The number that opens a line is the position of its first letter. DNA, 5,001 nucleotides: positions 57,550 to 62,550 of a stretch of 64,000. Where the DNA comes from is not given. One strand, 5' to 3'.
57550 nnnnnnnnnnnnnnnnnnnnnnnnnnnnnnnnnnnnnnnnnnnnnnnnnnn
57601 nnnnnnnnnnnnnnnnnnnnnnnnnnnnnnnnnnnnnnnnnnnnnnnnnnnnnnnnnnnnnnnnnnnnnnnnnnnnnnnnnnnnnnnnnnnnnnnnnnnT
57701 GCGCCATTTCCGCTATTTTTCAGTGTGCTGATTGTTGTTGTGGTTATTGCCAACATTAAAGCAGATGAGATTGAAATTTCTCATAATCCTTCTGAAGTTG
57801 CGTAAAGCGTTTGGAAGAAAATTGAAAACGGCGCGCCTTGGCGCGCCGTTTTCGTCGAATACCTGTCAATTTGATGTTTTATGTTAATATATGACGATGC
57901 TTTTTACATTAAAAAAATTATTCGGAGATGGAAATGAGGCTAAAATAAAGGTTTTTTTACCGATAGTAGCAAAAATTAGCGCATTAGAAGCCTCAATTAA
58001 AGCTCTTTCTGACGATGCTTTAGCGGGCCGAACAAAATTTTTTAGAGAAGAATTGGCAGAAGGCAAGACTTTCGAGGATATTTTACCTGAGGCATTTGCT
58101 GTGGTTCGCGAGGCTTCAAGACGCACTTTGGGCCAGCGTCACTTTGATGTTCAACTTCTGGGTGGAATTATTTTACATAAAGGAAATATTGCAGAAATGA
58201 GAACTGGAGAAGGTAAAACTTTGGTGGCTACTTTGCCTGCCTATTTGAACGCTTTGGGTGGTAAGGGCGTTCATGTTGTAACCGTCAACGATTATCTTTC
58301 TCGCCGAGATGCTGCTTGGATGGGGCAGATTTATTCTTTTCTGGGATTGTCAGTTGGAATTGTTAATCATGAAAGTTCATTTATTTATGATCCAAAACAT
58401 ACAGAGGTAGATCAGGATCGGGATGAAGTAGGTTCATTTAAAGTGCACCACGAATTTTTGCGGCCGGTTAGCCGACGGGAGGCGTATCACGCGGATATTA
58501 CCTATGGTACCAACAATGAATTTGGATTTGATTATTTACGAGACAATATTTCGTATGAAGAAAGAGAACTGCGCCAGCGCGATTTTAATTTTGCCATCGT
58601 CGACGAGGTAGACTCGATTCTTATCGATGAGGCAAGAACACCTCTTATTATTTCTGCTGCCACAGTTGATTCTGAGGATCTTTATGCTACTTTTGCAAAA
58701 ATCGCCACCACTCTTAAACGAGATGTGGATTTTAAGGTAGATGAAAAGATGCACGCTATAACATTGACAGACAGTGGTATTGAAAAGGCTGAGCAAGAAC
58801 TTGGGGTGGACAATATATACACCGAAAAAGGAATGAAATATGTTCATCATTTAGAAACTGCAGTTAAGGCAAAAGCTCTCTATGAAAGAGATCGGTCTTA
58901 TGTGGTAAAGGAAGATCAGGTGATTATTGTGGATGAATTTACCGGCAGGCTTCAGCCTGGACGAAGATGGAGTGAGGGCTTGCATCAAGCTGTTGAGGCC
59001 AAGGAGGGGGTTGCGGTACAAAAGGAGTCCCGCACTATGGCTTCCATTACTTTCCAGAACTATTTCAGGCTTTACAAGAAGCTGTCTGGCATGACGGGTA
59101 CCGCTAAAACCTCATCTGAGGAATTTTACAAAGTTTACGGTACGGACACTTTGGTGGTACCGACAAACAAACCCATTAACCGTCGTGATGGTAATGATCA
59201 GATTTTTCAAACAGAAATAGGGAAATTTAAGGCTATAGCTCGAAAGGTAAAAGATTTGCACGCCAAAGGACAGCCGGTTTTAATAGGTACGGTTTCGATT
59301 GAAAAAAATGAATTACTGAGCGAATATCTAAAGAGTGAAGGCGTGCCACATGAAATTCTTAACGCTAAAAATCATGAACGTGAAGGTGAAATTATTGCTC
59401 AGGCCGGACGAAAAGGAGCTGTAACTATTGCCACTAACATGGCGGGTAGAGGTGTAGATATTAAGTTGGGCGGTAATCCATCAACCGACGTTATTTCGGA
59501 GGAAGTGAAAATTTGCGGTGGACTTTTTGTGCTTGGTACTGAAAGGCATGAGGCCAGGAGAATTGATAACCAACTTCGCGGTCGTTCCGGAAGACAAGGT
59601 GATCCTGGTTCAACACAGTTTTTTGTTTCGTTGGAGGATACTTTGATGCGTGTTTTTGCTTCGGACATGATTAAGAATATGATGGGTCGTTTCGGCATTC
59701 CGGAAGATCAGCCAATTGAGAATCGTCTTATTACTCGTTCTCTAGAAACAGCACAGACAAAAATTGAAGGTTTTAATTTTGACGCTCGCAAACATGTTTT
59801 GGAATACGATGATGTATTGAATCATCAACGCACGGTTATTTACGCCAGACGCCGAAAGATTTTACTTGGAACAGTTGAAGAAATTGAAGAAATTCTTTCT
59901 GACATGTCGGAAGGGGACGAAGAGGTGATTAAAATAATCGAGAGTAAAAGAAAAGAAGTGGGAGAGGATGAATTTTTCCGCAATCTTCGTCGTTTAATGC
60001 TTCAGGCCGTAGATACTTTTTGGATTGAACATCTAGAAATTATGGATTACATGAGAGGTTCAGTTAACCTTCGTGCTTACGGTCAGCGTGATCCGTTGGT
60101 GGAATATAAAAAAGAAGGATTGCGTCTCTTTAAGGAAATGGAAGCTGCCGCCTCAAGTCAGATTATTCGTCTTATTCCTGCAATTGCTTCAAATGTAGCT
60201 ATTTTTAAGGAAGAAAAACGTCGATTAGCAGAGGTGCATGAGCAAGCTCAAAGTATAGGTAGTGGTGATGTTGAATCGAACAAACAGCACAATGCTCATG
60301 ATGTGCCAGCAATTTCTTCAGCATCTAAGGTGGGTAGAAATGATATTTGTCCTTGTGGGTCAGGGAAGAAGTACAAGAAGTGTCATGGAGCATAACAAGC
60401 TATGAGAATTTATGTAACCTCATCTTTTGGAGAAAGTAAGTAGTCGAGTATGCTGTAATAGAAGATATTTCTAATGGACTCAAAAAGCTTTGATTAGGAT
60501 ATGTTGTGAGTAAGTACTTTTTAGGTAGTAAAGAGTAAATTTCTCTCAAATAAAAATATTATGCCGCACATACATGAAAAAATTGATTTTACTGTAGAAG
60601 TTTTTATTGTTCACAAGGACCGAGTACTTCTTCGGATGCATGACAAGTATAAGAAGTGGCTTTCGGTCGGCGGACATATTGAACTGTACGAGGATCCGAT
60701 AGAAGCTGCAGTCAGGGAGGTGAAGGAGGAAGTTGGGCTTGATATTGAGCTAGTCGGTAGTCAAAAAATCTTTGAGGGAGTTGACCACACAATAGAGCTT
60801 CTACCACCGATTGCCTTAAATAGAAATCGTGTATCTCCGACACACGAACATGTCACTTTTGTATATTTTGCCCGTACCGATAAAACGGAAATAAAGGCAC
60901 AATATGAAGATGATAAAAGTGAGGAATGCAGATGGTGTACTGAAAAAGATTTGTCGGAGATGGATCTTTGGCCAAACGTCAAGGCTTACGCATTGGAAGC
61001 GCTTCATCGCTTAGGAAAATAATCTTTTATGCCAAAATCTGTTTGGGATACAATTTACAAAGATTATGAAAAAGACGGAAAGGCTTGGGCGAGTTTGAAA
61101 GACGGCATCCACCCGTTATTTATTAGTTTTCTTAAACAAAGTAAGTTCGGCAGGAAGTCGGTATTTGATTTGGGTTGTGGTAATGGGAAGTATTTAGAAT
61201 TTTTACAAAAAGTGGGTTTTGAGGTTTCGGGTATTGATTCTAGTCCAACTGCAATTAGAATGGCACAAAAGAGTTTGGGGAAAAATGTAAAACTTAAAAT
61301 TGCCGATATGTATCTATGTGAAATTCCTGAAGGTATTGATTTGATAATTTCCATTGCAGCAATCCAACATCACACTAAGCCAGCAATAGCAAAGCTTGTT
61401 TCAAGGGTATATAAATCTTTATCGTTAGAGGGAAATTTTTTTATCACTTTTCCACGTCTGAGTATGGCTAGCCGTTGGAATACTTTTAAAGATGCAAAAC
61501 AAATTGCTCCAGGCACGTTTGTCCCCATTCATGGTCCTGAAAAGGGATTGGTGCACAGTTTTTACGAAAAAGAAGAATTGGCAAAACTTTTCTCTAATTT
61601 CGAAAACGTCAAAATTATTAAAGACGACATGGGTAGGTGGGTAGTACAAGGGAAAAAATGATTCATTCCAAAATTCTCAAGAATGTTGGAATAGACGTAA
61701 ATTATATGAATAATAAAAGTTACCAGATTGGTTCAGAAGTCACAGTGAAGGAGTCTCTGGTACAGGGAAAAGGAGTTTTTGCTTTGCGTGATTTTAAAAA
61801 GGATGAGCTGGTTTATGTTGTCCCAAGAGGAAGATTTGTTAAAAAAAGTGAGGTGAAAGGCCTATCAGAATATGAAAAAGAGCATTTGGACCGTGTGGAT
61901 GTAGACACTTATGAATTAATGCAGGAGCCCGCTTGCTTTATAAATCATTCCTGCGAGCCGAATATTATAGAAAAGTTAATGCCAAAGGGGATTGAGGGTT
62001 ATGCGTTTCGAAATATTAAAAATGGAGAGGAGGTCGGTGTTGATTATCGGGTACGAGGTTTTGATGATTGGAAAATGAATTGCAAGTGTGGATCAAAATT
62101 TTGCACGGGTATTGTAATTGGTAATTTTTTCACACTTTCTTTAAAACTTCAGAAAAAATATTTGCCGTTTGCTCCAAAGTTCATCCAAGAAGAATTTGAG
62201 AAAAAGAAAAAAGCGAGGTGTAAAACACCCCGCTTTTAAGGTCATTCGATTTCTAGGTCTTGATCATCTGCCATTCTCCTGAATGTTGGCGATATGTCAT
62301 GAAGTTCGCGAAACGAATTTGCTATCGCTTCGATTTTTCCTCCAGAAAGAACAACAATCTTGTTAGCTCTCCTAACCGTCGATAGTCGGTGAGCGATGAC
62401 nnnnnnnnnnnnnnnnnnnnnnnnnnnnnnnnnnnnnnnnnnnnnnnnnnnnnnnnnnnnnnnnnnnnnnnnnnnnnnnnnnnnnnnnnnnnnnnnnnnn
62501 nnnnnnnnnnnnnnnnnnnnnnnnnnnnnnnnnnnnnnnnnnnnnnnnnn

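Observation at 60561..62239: Nudix hydrolase - SAM methyltransferase - SET-domain operon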

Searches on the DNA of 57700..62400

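Call 85: search_rna_families(source=window, start=57700, end=62400, threshold=evalue, max_evalue=1)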
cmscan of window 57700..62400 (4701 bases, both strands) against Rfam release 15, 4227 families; matches with E-value up to 1: 4.
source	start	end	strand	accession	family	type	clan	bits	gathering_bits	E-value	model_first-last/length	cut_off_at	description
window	57825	57853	+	RF02066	STnc320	Gene; sRNA;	-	30.6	50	0.0078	20-48/55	no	Salmonella enterica sRNA STnc320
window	57819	57869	-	RF02066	STnc320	Gene; sRNA;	-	28.5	50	0.024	1-55/55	no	Salmonella enterica sRNA STnc320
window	62199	62342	-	RF00558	L20_leader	Cis-reg; leader;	-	22.7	58.7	0.35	1-127/127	no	Ribosomal protein L20 leader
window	57819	57851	+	RF02503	Atu_C9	Gene; sRNA;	-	16.2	40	0.37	156-192/192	no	Rhizobiales sRNA Atu_C9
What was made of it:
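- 57824..57853 (.): Strong GC-rich palindromic hairpin between the DUF1189-like gene and secA; a likely terminator or transcription-unit boundary (inferred). Only sub-threshold Rfam matches (call 85).
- On Anti-phage defence system (PADLOC) or riboswitch-controlled operon (Rfam): No Rfam match comes near its gathering score (call 85).
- Tried and rejected: Only sub-threshold Rfam matches to the terminator-like palindrome were found (call 85).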
